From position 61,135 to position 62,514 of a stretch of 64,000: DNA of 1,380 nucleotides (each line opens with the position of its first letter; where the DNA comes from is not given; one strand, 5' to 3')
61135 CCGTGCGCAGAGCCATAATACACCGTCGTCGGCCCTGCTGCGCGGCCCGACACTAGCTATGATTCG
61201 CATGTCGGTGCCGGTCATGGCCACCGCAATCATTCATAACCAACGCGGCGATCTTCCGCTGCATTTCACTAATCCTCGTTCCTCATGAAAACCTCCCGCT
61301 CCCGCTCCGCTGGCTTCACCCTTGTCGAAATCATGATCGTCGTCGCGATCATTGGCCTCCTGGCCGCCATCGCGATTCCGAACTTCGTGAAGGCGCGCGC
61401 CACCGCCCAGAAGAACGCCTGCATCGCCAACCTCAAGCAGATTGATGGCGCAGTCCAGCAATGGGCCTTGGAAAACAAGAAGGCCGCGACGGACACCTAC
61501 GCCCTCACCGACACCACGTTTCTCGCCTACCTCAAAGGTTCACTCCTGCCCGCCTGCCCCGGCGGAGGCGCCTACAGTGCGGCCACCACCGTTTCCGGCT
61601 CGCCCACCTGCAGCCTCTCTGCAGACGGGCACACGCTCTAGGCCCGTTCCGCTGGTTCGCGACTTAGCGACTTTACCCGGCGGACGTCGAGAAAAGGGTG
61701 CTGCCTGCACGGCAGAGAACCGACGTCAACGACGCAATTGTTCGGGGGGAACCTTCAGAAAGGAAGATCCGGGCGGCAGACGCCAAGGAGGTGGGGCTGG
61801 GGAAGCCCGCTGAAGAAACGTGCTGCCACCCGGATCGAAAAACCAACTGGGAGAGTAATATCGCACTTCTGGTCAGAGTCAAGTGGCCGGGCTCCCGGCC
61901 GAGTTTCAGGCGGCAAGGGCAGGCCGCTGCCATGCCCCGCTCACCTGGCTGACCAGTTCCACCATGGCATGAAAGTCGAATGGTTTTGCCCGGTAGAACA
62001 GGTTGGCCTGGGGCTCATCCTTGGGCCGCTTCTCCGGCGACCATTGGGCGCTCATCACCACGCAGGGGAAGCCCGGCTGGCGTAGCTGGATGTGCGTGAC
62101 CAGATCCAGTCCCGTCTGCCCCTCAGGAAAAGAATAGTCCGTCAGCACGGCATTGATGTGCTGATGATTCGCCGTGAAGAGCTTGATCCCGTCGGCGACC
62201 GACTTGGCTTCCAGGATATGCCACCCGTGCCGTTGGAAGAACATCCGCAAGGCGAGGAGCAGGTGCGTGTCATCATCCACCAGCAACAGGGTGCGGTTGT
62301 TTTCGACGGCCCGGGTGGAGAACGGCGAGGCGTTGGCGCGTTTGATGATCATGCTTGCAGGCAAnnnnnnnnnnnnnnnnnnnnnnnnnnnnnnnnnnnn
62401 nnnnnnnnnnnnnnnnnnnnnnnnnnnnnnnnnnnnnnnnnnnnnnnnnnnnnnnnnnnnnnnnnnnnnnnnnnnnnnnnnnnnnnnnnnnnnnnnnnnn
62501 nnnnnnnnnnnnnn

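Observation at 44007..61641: Secretin operon and pseudopilin genes bracket three giant NHL-repeat exoproteins; no ATPase or platform gene nearby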

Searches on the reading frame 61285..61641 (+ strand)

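Call 3: search_protein_families(library=pfam, proteins=[window:61285-61641:+], max_evalue=0.01)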
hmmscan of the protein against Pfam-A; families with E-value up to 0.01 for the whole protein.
window:61285-61641:+ (118 aa): 1 family
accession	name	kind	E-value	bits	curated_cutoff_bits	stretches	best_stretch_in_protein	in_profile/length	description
PF07963.17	N_methyl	-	1.4e-08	34.4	21.2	1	5-31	1-27/27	Prokaryotic N-terminal methylation motif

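Call 6: search_protein_families(library=ncbifam, proteins=[window:61285-61641:+], max_evalue=0.01)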
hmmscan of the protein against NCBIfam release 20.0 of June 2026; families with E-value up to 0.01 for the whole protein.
window:61285-61641:+ (118 aa): 12 families
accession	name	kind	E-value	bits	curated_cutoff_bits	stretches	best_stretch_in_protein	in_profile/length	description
NF041775.1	typeIV_PilA_Myxo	equivalog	2.3e-15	57.2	400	1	6-60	8-62/214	type IV pilin protein PilA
NF040999.1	pilin_ComGC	equivalog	2.3e-13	50.1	75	1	9-70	2-63/84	competence type IV pilus major pilin ComGC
TIGR01710.1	typeII_sec_gspG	equivalog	2.3e-12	47.1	88.85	1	10-70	2-62/134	type II secretion system major pseudopilin GspG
NF007862.0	PRK10574.1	equivalog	9.8e-08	32.2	138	1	7-42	3-38/145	prepilin peptidase-dependent pilin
TIGR01708.2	typeII_sec_gspH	equivalog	1e-07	32.1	80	1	9-43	2-38/169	type II secretion system minor pseudopilin GspH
TIGR02532.1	IV_pilin_GFxxxE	domain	6.2e-07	29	16.3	1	9-31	2-24/24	prepilin-type N-terminal cleavage/methylation domain-containing protein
TIGR02596.1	TIGR02596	subfamily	2.5e-06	27.7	70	1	11-64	1-55/196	Verru_Chthon cassette protein D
NF041013.1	T4P_ComGE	equivalog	1.3e-05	25.2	49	1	10-66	5-63/83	competence type IV pilus minor pilin ComGE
NF040982.1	ComGD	equivalog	0.00034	21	70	1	9-68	2-61/139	competence type IV pilus minor pilin ComGD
NF006453.0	PRK08808.1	equivalog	0.001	18.2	295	1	4-68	2-66/211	type II secretion system protein J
NF007800.0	PRK10506.1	equivalog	0.0022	17.8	158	1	3-47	3-47/163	prepilin peptidase-dependent protein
NF009245.0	PRK12599.1-4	equivalog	0.0083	16.4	114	0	9-53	60-105/121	cation:proton antiporter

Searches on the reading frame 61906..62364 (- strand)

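Call 70: search_protein_families(library=pfam, proteins=[window:61906-62364:-], max_evalue=10)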
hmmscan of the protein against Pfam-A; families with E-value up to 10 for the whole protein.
window:61906-62364:- (152 aa): 3 families
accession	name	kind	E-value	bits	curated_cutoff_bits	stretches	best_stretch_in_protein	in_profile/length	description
PF00072.30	Response_reg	-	7.2e-11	42.7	30.2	1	27-136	2-108/111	Response regulator receiver domain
PF03709.21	OKR_DC_1_N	-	0.013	16.2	29.3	1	39-115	9-80/111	Orn/Lys/Arg decarboxylase, N-terminal domain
PF00851.24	Peptidase_C6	-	0.098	12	25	1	15-63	377-426/440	Helper component proteinase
